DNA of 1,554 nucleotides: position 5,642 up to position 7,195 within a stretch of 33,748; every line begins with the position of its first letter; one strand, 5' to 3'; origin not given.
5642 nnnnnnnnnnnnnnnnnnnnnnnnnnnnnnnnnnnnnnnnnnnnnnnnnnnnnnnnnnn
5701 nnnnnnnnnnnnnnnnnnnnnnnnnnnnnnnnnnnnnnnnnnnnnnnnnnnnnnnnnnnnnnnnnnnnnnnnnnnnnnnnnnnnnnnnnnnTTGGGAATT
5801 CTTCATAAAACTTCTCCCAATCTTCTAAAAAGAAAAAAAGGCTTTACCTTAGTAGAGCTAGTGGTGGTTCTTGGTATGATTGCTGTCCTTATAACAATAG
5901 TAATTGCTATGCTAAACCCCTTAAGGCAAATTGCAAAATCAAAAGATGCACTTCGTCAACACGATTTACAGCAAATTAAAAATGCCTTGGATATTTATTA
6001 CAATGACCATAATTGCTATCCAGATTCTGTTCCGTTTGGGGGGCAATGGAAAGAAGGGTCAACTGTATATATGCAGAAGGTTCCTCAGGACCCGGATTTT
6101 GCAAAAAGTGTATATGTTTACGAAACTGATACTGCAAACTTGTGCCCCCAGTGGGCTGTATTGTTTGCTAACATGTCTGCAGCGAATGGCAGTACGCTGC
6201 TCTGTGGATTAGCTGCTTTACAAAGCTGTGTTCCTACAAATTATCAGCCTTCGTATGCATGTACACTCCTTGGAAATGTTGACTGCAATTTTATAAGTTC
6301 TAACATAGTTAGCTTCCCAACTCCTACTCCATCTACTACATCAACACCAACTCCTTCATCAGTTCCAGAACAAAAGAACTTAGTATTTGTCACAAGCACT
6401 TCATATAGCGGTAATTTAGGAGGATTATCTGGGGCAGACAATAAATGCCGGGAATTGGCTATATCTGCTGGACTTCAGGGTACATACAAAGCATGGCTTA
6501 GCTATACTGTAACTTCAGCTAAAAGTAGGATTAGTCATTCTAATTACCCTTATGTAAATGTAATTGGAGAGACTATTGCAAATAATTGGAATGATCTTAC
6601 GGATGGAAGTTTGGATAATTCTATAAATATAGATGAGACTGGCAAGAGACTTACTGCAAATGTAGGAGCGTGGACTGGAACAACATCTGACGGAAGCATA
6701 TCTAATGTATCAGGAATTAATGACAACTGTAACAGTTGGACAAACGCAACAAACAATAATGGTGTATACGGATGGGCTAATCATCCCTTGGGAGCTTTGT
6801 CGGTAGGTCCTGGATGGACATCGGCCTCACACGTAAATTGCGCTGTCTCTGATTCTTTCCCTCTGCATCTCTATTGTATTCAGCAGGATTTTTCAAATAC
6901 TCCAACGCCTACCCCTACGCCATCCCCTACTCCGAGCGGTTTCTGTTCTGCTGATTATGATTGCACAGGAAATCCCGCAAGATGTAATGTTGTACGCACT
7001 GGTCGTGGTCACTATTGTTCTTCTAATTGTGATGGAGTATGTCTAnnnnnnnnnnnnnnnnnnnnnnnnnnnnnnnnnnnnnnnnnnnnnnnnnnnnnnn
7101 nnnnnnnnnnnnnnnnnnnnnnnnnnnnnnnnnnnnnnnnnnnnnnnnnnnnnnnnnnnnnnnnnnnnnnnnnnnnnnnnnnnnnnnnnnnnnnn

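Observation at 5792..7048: Pilin fused to an endostatin/DUF1554-like domain and a 6-Cys module: candidate pilus-displayed adhesin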

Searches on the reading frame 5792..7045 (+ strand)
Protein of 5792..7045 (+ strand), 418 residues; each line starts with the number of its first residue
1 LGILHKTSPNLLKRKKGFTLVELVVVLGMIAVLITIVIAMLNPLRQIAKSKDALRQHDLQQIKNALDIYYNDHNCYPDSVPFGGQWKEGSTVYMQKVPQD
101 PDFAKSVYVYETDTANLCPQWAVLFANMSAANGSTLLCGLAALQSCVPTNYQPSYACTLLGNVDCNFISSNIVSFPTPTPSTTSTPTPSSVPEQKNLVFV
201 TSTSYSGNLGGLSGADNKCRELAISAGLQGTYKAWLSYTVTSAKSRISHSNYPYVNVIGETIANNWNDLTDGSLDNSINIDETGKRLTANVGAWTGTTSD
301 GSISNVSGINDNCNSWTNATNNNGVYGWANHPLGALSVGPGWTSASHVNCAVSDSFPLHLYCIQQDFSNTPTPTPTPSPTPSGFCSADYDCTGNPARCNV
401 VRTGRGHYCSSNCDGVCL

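Call 3: search_protein_families(library=pfam, proteins=[window:5792-7045:+], max_evalue=1)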
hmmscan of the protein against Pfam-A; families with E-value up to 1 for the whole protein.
window:5792-7045:+ (418 aa): 6 families
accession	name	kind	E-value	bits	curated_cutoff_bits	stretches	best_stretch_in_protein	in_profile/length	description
PF06482.17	Endostatin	-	7.9e-09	35.8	29.4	1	203-327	8-138/170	Collagenase NC10 and Endostatin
PF07588.17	DUF1554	-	4.4e-07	30.3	27.5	1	203-330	2-134/136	Protein of unknown function (DUF1554)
PF07963.17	N_methyl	-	4.7e-06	26.4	21.2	1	13-37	2-26/27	Prokaryotic N-terminal methylation motif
PF03579.19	SHP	-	0.00064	19.7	27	1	18-46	18-46/65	Small hydrophobic protein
PF08334.16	T2SSG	-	0.018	15.5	21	1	45-101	4-69/108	Type II secretion system (T2SS), protein G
PF10762.14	DUF2583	-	0.15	12.9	27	1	12-50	1-39/88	Protein of unknown function (DUF2583)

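Call 4: search_protein_families(library=ncbifam, proteins=[window:5792-7045:+], max_evalue=1)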
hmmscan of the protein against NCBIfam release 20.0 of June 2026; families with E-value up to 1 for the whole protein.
window:5792-7045:+ (418 aa): 17 families
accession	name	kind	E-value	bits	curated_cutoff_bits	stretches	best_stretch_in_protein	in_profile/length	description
TIGR01710.1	typeII_sec_gspG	equivalog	1.9e-09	37.7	88.85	1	16-101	1-94/134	type II secretion system major pseudopilin GspG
NF047482.1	OM_LenAB_fam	equivalog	1.7e-05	24.3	300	1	202-350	67-219/230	endostatin-like outer membrane protein, LenA/LenB family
NF041013.1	T4P_ComGE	equivalog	3.4e-05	23.9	49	1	13-50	1-38/83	competence type IV pilus minor pilin ComGE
TIGR02532.1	IV_pilin_GFxxxE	domain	6.5e-05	22.6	16.3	1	15-38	1-24/24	prepilin-type N-terminal cleavage/methylation domain-containing protein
NF040999.1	pilin_ComGC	equivalog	9.7e-05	22.5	75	1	15-49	1-35/84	competence type IV pilus major pilin ComGC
NF007862.0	PRK10574.1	equivalog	0.00011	22.4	138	1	13-46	2-35/145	prepilin peptidase-dependent pilin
NF041775.1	typeIV_PilA_Myxo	equivalog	0.00026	21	400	1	13-77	8-70/214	type IV pilin protein PilA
TIGR01708.2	typeII_sec_gspH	equivalog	0.00031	20.8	80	1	16-95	2-74/169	type II secretion system minor pseudopilin GspH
TIGR02599.1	TIGR02599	subfamily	0.0029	16.9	256.5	1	17-67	1-50/361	Verru_Chthon cassette protein C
NF038304.1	EPS_HpsC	equivalog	0.0078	15.8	200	1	11-69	16-73/318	hormogonium polysaccharide secretion pseudopilin HpsC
TIGR02596.1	TIGR02596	subfamily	0.0099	16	70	1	18-42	1-25/196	Verru_Chthon cassette protein D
NF041002.1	pilin_ComGF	equivalog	0.011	16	80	1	15-69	1-55/139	competence type IV pilus minor pilin ComGF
NF007800.0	PRK10506.1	equivalog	0.02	14.7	158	1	12-49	5-42/163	prepilin peptidase-dependent protein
NF040982.1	ComGD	equivalog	0.025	15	70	1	15-46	1-33/139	competence type IV pilus minor pilin ComGD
NF047828.1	T3SSXpsI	equivalog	0.039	14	150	1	16-55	2-42/132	type II secretion system protein XpsI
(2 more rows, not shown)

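Call 12: find_homologous_proteins(query=window:5792-7045:+, max_evalue=0.001)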
Query window:5792-7045:+ (418 aa): 131 proteins with E <= 0.001 among 8000 candidates; the best 120 are listed.
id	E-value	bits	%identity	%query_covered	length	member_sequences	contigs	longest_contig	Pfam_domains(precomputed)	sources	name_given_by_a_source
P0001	1.9e-269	912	100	94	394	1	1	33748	PF07588.18,PF06482.18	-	-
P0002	2.0e-84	302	59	39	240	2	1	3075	PF07963.18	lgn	-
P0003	3.9e-64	235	52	38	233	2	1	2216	-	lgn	-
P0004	1.4e-61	227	56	39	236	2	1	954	PF07963.18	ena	-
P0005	2.0e-57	213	43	45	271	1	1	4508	-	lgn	-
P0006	2.7e-57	213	49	38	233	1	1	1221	PF07963.18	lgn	-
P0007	3.0e-57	213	48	38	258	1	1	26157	PF07963.18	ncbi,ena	-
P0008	6.6e-56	208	46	44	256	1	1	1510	-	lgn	-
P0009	5.3e-55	205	44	42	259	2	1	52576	-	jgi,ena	-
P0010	2.5e-54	203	42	40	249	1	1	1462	-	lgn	-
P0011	1.0e-53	201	48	42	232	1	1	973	-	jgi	-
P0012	7.9e-53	198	42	44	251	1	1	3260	PF07963.18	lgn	-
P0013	1.0e-52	198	45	42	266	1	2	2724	-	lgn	-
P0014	1.7e-52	197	44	41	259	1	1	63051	PF07963.18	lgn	-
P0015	2.1e-52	197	41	43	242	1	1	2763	PF07963.18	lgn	-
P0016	8.5e-51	191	50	39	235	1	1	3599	PF07963.18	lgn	-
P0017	1.3e-50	191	38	58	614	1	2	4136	PF07588.18,PF06482.18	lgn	-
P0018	6.3e-49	185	47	41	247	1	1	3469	PF07963.18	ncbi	-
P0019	6.6e-49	185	48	43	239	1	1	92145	PF07963.18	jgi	-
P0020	8.2e-49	185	48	38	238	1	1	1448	PF07963.18,PF22434.2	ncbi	-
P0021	5.3e-47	179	57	25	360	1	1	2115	PF07588.18,PF06482.18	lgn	-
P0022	6.5e-47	179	49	38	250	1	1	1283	PF07963.18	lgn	-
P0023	1.9e-46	177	36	82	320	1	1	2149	PF08334.17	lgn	-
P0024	1.2e-45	174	49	42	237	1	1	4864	PF07963.18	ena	-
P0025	1.6e-45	174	46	42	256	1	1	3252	PF07963.18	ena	-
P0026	2.1e-45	174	47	40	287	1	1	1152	PF07963.18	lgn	-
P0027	2.5e-45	173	50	39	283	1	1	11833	PF07963.18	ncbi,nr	ncbi:MAG: type II secretion system GspH family protein [Patescibacteria group bacterium]|nr:type II 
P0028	7.2e-44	169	33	87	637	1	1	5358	PF07963.18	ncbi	-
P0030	3.9e-42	163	50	36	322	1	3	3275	PF07963.18,PF22434.2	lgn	-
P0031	3.9e-42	163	42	42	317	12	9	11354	PF07963.18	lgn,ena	-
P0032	5.4e-42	162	47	44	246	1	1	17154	PF07963.18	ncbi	-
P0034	1.1e-41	161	46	40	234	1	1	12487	PF07963.18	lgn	-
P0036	5.4e-40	156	42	44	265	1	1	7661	PF07963.18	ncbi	-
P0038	8.5e-40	155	47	37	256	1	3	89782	PF07963.18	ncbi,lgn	-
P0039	9.3e-39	152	46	40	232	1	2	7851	PF07963.18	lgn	-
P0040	4.9e-38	149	40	43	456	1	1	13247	PF07963.18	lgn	-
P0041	5.0e-38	149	44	38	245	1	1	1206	PF07963.18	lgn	-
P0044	1.2e-37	148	34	85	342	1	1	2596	PF07963.18,PF07588.18,PF06482.18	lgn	-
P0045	1.3e-37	148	42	38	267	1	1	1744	PF07963.18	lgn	-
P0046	1.4e-37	148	42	46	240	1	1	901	PF07588.18,PF06482.18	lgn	-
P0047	1.7e-37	148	43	38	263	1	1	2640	PF07963.18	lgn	-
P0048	4.1e-36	143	44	42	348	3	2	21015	PF07963.18,PF07588.18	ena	-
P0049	5.3e-36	143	47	45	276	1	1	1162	PF07588.18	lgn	-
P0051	1.5e-35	141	44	36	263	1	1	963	PF07963.18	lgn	-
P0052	1.7e-35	141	41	44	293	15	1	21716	PF07963.18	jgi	-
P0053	2.5e-35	140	43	40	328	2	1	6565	PF07963.18,PF07588.18,PF06482.18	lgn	-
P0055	1.0e-33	135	35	53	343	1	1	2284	PF07963.18,PF08334.17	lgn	-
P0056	1.2e-33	135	42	47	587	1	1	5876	PF00801.27,PF07588.18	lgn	-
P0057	2.7e-33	134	47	38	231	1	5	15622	PF07963.18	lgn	-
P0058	4.3e-33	133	53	29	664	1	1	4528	PF00404.25,PF13385.14,PF07588.18,PF02210.32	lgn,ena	-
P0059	6.3e-33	133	46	45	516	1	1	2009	PF07588.18,PF06482.18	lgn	-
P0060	1.0e-32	132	32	82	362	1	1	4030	PF07588.18,PF06482.18,PF08334.17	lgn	-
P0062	1.3e-32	132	41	45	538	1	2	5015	PF07588.18,PF01663.28,PF06482.18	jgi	jgi:hypothetical protein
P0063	1.4e-32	131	35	15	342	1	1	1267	PF07963.18,PF07588.18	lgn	-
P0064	2.9e-32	130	44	40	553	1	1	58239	PF07588.18,PF01663.28,PF06482.18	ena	-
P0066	2.3e-31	127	44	45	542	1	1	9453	PF07588.18,PF01663.28,PF06482.18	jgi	jgi:hypothetical protein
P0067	3.5e-31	127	47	40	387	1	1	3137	PF07588.18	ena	-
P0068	5.9e-31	126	39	42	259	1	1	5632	PF07963.18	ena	-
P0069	6.0e-31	126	42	38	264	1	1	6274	PF07963.18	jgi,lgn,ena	-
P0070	8.4e-31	126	54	29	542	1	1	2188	PF00404.25,PF07588.18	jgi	-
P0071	3.6e-30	124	41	43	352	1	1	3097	PF07588.18,PF06482.18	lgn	-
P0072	4.0e-30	123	46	40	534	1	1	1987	PF07588.18,PF01663.28,PF06482.18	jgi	jgi:hypothetical protein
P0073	8.7e-30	122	39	50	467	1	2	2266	PF07963.18,PF07588.18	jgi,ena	-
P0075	7.7e-29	119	47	44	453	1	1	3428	PF13385.14,PF07588.18,PF06482.18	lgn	-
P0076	1.5e-28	118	44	37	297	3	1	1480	PF07963.18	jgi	jgi:prepilin-type N-terminal cleavage/methylation domain-containing protein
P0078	3.7e-28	117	41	25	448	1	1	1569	PF07963.18,PF07588.18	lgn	-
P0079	1.5e-26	112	32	84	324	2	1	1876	PF07963.18,PF07588.18,PF06482.18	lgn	-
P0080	2.9e-26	111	46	42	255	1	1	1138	PF07588.18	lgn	-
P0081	3.7e-26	110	42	44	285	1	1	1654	PF07588.18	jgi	jgi:hypothetical protein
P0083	1.9e-25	108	37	39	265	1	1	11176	PF07963.18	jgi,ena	-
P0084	2.7e-25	107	46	43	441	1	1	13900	PF07588.18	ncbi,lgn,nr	ncbi:MAG: DUF1554 domain-containing protein [bacterium]|nr:DUF1554 domain-containing protein [bacter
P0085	3.7e-25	107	36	44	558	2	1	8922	PF07963.18,PF13385.14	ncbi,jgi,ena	-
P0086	3.8e-25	107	45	40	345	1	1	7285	PF07588.18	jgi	jgi:hypothetical protein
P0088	5.3e-25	106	44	40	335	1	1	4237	PF07588.18,PF06482.18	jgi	jgi:hypothetical protein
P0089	1.2e-24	105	34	46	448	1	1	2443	PF07588.18,PF06482.18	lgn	-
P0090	3.2e-24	104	48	29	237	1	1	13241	PF07588.18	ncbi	-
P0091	3.9e-23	100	38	50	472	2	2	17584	PF07963.18,PF07588.18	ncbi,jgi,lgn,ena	-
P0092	4.1e-23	100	42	44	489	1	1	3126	PF07963.18,PF07588.18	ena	-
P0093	6.7e-23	100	41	41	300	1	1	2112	PF02412.24,PF07588.18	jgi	jgi:hypothetical protein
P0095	6.8e-23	100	35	50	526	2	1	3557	PF07588.18,PF06482.18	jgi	-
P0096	1.1e-22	99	54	29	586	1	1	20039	PF00404.25,PF07588.18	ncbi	-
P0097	5.3e-22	97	47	40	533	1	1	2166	PF07588.18,PF00041.28,PF06482.18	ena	-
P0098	1.2e-21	95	44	40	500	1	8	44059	PF07588.18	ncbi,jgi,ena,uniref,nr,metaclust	ncbi:hypothetical protein A2867_03890 [Candidatus Daviesbacteria bacterium RIFCSPHIGHO2_01_FULL_40_1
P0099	2.1e-21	95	44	34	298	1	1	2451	PF00404.25,PF07588.18,PF06482.18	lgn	-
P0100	2.5e-21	94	37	43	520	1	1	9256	PF23657.2,PF07603.18,PF07588.18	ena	-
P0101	3.5e-21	94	41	36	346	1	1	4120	PF26696.1,PF07588.18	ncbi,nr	ncbi:MAG: hypothetical protein IT223_06775 [Crocinitomicaceae bacterium]|nr:hypothetical protein [Cr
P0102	4.3e-21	94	36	49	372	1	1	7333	PF07588.18,PF06482.18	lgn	-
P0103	5.5e-21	93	42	41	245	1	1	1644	PF07588.18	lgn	-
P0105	3.8e-20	90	40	41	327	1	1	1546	PF07588.18,PF06482.18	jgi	jgi:hypothetical protein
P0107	7.9e-20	89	42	40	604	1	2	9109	PF00404.25,PF07588.18,PF06482.18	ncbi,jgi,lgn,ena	-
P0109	2.3e-19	88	42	40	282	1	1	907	PF01833.31,PF07588.18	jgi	jgi:hypothetical protein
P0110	4.4e-19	87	35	49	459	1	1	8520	PF00404.25,PF00963.25,PF07588.18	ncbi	-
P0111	1.8e-18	85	41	40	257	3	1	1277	PF04885.20,PF07588.18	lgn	-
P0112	9.9e-18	83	37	40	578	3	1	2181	PF07588.18,PF06482.18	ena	-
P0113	1.8e-16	78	37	42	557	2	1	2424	PF26696.1,PF07588.18,PF06482.18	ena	-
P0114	1.9e-16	78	36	43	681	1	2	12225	PF07588.18,PF06482.18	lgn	-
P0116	1.0e-15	76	33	35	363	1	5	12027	-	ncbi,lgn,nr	ncbi:MAG: hypothetical protein HY429_00025 [Candidatus Levybacteria bacterium]|nr:hypothetical prote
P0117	7.2e-15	73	34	50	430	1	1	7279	PF11617.14,PF07588.18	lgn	-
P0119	3.6e-14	71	34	43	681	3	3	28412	PF07588.18,PF06482.18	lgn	-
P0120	5.2e-14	70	36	43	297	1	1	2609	PF07588.18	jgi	jgi:hypothetical protein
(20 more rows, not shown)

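Call 28: find_encoding_contigs(protein=P0009, flank=8000, max_places=2)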
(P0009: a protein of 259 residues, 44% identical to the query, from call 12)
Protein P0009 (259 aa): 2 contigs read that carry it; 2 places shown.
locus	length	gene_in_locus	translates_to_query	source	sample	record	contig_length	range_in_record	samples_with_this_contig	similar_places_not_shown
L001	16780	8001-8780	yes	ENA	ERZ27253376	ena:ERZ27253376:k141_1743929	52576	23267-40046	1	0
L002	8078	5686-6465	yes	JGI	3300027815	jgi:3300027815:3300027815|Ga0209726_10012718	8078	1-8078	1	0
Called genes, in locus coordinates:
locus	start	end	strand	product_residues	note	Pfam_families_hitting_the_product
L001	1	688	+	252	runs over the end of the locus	-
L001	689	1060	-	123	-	PF00072:Response_reg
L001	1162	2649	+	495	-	PF13185:GAF_2, PF01590:GAF (weak), PF15714:SpoVT_C (faint), PF00512:HisKA, PF02518:HATPase_c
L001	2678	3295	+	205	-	PF07963:N_methyl (weak)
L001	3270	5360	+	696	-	PF11028:TMEM260_N, PF07719:TPR_2 (faint)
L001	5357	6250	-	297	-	PF00535:Glycos_transf_2, PF13641:Glyco_tranf_2_3, PF13632:Glyco_trans_2_3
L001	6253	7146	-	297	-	PF00535:Glycos_transf_2, PF13641:Glyco_tranf_2_3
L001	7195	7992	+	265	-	PF06750:A24_N_bact, PF01478:Peptidase_A24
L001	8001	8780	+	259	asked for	-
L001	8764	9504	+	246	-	PF07963:N_methyl (faint)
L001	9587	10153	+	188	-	PF08334:T2SSG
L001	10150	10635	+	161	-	PF07963:N_methyl, PF08334:T2SSG (weak)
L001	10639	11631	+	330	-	PF07963:N_methyl (weak), PF17210:SdrD_B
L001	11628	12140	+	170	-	PF07963:N_methyl (faint)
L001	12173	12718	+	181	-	-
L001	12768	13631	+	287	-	-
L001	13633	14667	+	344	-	PF11104:PilM_2, PF06723:MreB_Mbl (faint), PF14450:FtsA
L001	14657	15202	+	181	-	-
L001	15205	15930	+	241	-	-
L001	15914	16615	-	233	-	PF01746:tRNA_m1G_MT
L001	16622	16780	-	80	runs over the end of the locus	PF13083:KH_KhpA-B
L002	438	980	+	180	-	PF07963:N_methyl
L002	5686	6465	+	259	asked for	-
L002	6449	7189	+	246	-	PF07963:N_methyl (faint)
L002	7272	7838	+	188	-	PF08334:T2SSG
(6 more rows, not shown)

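Call 29: find_encoding_contigs(protein=P0028, flank=6000, max_places=2)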
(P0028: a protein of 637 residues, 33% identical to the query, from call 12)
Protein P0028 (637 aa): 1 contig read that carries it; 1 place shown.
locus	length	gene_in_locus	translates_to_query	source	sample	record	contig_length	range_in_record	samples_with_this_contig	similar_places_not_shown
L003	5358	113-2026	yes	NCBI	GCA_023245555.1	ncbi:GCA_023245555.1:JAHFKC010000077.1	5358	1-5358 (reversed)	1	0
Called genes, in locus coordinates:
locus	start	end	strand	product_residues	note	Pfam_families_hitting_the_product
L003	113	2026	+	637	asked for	PF07963:N_methyl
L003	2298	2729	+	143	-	PF01909:NTP_transf_2, PF18765:Polbeta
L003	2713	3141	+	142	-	PF01934:HepT-like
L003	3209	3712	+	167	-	PF07963:N_methyl, PF08334:T2SSG (weak)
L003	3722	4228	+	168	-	PF07963:N_methyl, PF08334:T2SSG (weak)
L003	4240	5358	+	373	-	?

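Call 32: find_related_loci(query=A1, collection=genome_contigs, flank=6000)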
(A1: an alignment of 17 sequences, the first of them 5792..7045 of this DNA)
Query A1 (418 aa) in genome_contigs; peptide patterns used: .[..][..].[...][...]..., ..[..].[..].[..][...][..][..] (x = any residue, [..] = any of these).
600 stretches matched a pattern (row limit reached: there are more); 147 encode a relative of the query (tblastn E <= 1e-3); the best 80 are kept; 80 distinct loci.
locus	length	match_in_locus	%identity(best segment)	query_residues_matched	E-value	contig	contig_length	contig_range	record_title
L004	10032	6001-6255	46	15-101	7e-19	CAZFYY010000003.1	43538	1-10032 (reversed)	MAG TPA_asm: uncultured Gammaproteobacteria bacterium isolate SRP296810_co1_333 genome assembly, contig: NODE_701_length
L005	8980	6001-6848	43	1-138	6e-18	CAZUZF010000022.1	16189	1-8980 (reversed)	MAG TPA_asm: uncultured Gammaproteobacteria bacterium isolate binchicken_co38_1268 genome assembly, contig: NODE_7580_le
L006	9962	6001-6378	34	10-128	1e-17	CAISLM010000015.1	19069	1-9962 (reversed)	Candidatus Collierbacteria bacterium isolate AM-lipid-02-D9_bin-0599 genome assembly, contig: bin-0599:15/98, whole geno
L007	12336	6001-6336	39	11-116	2e-15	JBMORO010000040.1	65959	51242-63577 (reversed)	MAG: Patescibacteria group bacterium isolate Betzabe_MAG182 MAG182_40, whole genome shotgun sequence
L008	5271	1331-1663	37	10-108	6e-15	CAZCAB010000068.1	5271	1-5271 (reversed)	MAG TPA_asm: uncultured Gammaproteobacteria bacterium isolate SRP167671_co2_16 genome assembly, contig: NODE_17853_lengt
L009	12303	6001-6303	38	9-116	2e-14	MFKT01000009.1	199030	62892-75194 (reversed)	MAG: Candidatus Kaiserbacteria bacterium RIFCSPHIGHO2_01_FULL_53_29 rifcsphigho2_01_scaffold_163, whole genome shotgun s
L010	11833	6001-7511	32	10-136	1e-13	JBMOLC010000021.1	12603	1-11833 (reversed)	MAG: Patescibacteria group bacterium isolate Betzabe_MAG014 MAG014_21, whole genome shotgun sequence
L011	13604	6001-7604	32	1-108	2e-13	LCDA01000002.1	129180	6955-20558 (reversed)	MAG: Candidatus Collierbacteria bacterium GW2011_GWA2_42_17 UV06_C0002, whole genome shotgun sequence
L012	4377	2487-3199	40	14-109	2e-13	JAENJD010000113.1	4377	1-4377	MAG: Steroidobacteraceae bacterium isolate CoA_1_bin.57 scaffold_18973, whole genome shotgun sequence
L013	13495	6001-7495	38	9-83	2e-13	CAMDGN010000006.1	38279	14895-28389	MAG: candidate division WWE3 bacterium isolate MiH-22jul19-111 genome assembly, contig: MiH-22jul19-C1749, whole genome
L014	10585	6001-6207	41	12-80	6e-13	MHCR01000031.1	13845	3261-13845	MAG: Candidatus Woykebacteria bacterium RBG_16_39_9b RBG_16_scaffold_9555, whole genome shotgun sequence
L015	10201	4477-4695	40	3-77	5e-13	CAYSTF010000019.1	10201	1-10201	MAG TPA_asm: uncultured Gammaproteobacteria bacterium isolate SRP263991_co3_231 genome assembly, contig: NODE_9028_lengt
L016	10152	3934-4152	44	12-86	1e-12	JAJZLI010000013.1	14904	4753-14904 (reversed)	MAG: bacterium isolate MAS3.bin101 NODE_8314_length_14904_cov_1.383231, whole genome shotgun sequence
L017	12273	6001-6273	39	15-101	2e-12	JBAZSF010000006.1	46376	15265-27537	MAG: Candidatus Paceibacterota bacterium isolate SO_2017_GW1_167 NODE_3811_length_46376_cov_3.037168_OW334_2017, whole g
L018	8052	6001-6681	42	12-77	2e-12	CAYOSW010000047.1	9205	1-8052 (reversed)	MAG TPA_asm: uncultured Gammaproteobacteria bacterium isolate binchicken_co105_397 genome assembly, contig: NODE_9878_le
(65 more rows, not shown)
